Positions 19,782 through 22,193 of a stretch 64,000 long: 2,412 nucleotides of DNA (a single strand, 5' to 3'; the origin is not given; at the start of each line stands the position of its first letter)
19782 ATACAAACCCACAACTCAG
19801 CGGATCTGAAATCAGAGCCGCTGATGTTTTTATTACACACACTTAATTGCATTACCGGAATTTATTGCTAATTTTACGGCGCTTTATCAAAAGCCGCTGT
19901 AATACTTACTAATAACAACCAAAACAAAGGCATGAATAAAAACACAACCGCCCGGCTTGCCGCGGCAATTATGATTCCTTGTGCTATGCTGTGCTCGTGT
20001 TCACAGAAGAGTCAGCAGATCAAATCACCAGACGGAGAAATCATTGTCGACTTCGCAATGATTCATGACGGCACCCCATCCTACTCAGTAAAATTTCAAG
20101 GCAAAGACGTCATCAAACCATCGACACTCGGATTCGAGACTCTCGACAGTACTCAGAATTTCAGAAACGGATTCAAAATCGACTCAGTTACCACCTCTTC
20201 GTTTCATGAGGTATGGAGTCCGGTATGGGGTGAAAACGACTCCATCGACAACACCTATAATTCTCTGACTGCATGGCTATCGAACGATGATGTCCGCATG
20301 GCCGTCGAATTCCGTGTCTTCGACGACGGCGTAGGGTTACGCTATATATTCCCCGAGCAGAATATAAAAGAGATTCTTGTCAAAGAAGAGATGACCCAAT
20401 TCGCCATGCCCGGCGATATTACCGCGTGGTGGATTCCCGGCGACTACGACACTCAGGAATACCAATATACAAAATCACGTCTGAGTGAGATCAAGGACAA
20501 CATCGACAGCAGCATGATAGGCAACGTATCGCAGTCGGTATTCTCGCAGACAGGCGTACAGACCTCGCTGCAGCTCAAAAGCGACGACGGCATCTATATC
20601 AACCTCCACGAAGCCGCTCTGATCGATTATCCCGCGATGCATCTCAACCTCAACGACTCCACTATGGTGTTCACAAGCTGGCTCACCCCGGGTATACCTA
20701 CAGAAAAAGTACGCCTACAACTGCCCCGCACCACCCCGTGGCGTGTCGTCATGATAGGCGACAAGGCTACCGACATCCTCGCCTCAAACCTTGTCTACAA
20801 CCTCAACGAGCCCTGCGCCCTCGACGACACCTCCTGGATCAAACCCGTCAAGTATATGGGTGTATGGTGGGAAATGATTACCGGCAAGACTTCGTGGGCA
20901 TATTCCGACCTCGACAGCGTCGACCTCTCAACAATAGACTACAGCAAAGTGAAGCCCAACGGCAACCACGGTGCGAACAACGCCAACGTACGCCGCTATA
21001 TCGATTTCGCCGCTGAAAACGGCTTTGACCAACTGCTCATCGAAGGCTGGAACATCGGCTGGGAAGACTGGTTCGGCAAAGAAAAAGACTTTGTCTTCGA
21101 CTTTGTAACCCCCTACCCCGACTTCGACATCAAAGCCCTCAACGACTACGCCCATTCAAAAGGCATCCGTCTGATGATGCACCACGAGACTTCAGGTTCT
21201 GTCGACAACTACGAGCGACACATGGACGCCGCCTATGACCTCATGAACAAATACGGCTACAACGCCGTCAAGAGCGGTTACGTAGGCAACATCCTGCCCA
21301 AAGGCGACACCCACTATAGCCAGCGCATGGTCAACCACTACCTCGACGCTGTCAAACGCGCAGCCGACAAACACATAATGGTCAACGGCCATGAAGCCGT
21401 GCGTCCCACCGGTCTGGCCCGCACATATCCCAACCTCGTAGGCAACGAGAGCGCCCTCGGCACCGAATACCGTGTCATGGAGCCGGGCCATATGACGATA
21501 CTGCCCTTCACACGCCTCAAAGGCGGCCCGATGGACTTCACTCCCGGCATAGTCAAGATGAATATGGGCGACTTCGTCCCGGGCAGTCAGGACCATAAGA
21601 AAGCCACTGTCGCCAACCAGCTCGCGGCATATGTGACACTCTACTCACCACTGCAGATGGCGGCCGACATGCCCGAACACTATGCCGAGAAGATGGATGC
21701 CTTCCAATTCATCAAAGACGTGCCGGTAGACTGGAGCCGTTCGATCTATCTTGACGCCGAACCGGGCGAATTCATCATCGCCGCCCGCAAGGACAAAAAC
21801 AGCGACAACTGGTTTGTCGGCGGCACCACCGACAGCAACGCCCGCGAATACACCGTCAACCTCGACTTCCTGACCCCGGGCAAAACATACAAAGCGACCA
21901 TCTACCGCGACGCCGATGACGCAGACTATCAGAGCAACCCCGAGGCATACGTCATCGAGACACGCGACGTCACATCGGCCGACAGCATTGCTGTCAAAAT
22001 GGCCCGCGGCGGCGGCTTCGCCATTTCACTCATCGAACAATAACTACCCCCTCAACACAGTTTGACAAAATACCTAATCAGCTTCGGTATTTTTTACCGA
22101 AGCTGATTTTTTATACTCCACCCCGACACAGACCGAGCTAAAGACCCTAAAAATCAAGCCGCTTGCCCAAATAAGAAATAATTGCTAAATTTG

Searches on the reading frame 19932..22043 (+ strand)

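Call 89: search_protein_families(library=pfam, proteins=[window:19932-22043:+], max_evalue=0.00001)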
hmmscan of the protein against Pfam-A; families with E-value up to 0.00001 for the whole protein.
window:19932-22043:+ (703 aa): 3 families
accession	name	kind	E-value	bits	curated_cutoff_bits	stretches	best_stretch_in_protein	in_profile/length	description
PF10566.15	Glyco_hydro_97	-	6.3e-98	328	32.5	1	299-598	1-275/275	Glycoside hydrolase 97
PF14508.12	GH97_N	-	1.5e-72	244.2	25.3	1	30-294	1-229/229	Glycosyl-hydrolase 97 N-terminal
PF14509.12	GH97_C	-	1.8e-32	111.9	25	1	600-700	1-96/97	Glycosyl-hydrolase 97 C-terminal, oligomerisation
